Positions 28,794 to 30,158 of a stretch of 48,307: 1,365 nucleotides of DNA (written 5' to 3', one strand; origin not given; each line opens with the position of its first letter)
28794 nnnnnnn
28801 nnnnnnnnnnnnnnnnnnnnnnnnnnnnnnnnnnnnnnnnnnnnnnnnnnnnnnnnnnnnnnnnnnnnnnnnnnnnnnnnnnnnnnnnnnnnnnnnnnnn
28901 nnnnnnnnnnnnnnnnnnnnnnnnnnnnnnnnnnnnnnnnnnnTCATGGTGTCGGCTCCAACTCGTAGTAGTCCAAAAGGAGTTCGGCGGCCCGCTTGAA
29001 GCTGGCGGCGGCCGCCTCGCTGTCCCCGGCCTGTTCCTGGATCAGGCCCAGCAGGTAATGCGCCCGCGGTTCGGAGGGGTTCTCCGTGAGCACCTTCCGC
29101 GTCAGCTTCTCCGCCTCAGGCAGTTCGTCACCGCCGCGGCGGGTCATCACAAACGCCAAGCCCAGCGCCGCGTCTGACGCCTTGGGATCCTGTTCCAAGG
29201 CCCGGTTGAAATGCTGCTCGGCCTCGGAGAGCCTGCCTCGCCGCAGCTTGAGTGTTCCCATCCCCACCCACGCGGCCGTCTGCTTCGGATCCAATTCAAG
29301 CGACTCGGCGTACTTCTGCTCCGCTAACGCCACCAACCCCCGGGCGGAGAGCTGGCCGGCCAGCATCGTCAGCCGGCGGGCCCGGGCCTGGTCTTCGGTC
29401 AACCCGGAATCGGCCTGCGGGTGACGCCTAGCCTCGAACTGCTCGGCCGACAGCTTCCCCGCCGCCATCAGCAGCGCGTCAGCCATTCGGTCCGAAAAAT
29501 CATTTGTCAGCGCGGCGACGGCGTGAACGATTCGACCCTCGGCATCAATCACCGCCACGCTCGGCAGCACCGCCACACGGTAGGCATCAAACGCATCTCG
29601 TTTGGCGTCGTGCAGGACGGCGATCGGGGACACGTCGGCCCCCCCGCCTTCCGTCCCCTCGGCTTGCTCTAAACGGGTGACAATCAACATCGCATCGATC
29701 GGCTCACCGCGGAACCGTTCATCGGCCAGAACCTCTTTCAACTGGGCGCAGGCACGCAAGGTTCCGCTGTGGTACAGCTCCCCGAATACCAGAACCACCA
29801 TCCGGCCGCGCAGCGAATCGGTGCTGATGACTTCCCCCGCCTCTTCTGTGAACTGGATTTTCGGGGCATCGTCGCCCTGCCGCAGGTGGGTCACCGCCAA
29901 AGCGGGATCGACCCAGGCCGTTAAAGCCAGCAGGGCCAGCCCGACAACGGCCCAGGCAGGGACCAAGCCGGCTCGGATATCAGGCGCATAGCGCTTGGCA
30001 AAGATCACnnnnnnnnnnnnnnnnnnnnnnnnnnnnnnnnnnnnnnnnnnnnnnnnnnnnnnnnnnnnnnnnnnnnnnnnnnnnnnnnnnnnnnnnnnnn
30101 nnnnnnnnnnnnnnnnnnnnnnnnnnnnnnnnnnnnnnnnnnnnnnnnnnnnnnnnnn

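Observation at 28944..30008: CXXC-less redoxin-TPR proteins coupled by GTGA overlaps to 15-haem cytochromes: possible dedicated apocytochrome chaperones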

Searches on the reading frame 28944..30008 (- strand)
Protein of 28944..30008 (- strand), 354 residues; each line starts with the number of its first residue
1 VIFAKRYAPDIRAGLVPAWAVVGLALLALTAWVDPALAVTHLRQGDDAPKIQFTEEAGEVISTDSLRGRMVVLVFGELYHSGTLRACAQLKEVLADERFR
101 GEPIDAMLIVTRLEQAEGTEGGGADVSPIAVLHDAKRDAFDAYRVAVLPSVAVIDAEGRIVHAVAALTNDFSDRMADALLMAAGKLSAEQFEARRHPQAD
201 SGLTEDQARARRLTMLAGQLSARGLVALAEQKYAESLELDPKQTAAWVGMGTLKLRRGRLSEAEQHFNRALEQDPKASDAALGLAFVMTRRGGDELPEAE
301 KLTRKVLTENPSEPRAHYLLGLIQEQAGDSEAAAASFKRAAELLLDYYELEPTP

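Call 4: search_protein_families(library=pfam, proteins=[window:28944-30008:-], max_evalue=0.1)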
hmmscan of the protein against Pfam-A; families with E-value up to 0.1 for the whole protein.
window:28944-30008:- (354 aa): 22 families
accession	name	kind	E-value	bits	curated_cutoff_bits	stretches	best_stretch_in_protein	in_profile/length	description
PF14559.12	TPR_19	-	1.1e-15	58.2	25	3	255-321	2-66/68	Tetratricopeptide repeat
PF13432.12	TPR_16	-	6.1e-14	52.6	32.7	3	295-342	12-59/65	Tetratricopeptide repeat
PF00515.34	TPR_1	-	3.7e-13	49.1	27.8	2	246-276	3-33/34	Tetratricopeptide repeat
PF23914.1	TPR_CcmH_CycH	-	7e-13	49.2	42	1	236-344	42-151/158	Cytochrome c-type biogenesis protein H TPR domain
PF07719.23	TPR_2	-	1.6e-12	46.9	27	2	246-276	3-33/34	Tetratricopeptide repeat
PF13431.12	TPR_17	-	5e-12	45.5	24.4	2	233-265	2-34/34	Tetratricopeptide repeat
PF13428.12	TPR_14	-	1.6e-10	41.1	23.5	1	245-285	2-42/44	Tetratricopeptide repeat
PF13181.12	TPR_8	-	1.2e-08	34.9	25.7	1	315-343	2-30/34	Tetratricopeptide repeat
PF13414.12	TPR_11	-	3.1e-08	33.6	26.8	1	256-288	6-38/42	TPR repeat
PF13424.12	TPR_12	-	1.5e-07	31.9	30.1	3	216-273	9-74/77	Tetratricopeptide repeat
PF13371.12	TPR_9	-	4.6e-07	30.2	35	1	237-281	22-66/73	Tetratricopeptide repeat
PF25064.1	ARM_TT21_5th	-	1.3e-05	25.9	27.8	1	246-340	3-98/117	TT21 fifth ARM repeats domain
PF00578.27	AhpC-TSA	-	1.4e-05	25.5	26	1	45-162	2-123/124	AhpC/TSA family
PF13174.12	TPR_6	-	1.9e-05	25.5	26.3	0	316-341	2-27/33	Tetratricopeptide repeat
PF25063.1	ARM_TT21_C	-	7.9e-05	23.1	35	1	296-342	111-157/209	Tetratricopeptide repeat protein 21 C-terminal ARM domain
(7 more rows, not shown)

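Call 9: search_protein_families(library=ncbifam, proteins=[window:28944-30008:-], max_evalue=0.01)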
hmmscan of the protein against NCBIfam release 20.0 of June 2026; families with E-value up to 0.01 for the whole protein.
window:28944-30008:- (354 aa): 19 families
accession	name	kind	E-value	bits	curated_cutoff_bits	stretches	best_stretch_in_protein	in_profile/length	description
TIGR02917.1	PEP_TPR_lipo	equivalog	2.5e-14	52.1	312.2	1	251-343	132-222/899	XrtA/PEP-CTERM system TPR-repeat protein PrsT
TIGR02521.1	type_IV_pilW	equivalog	3.6e-11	43.1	154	2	204-279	25-100/234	type IV pilus biogenesis/stability protein PilW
NF033758.1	gliding_GltE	equivalog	1.7e-10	40.4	225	2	230-312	72-152/411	adventurous gliding motility TPR repeat lipoprotein GltE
NF040959.1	MamA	equivalog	7.7e-09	35.3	200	1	233-343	60-168/204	magnetosome protein MamA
NF033762.1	social_mot_Tgl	equivalog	6.6e-08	32.2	225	1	217-309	38-129/252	social motility TPR repeat lipoprotein Tgl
NF033920.0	C39_PA2778_fam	equivalog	1.2e-07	31.4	150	1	204-294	150-240/255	PA2778 family cysteine peptidase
TIGR00990.1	3a0801s09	subfamily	3e-06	26.2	757.25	1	203-340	326-459/615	mitochondrial import receptor subunit TOM70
NF008757.0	PRK11788.1-5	equivalog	4.4e-06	26.1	363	1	210-334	180-303/388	lipopolysaccharide assembly protein LapB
NF008520.0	PRK11447.1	equivalog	4.9e-06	24.6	858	1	226-290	367-431/1157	cellulose synthase complex outer membrane protein BcsC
NF052304.1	CdsG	equivalog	6.6e-06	26.4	170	1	239-310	37-107/133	CdsG family type III secretion system protein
NF047371.1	FlcA_CTERM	equivalog_domain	2.5e-05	22.9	300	0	295-344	328-377/646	periplasmic flagellar collar protein FlcA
TIGR02795.1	tol_pal_ybgF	equivalog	5.2e-05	23.8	90.1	0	250-313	45-109/119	tol-pal system protein YbgF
NF002854.0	PRK03147.1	subfamily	6.7e-05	22.8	170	1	40-165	34-157/176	thiol-disulfide oxidoreductase ResA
TIGR03939.1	PGA_TPR_OMP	equivalog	0.0001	20.7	366.65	1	228-344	104-218/800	poly-beta-1,6 N-acetyl-D-glucosamine export porin PgaA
NF008391.2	PRK11189.1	equivalog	0.00024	20.7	250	1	224-340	79-192/297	lipoprotein NlpI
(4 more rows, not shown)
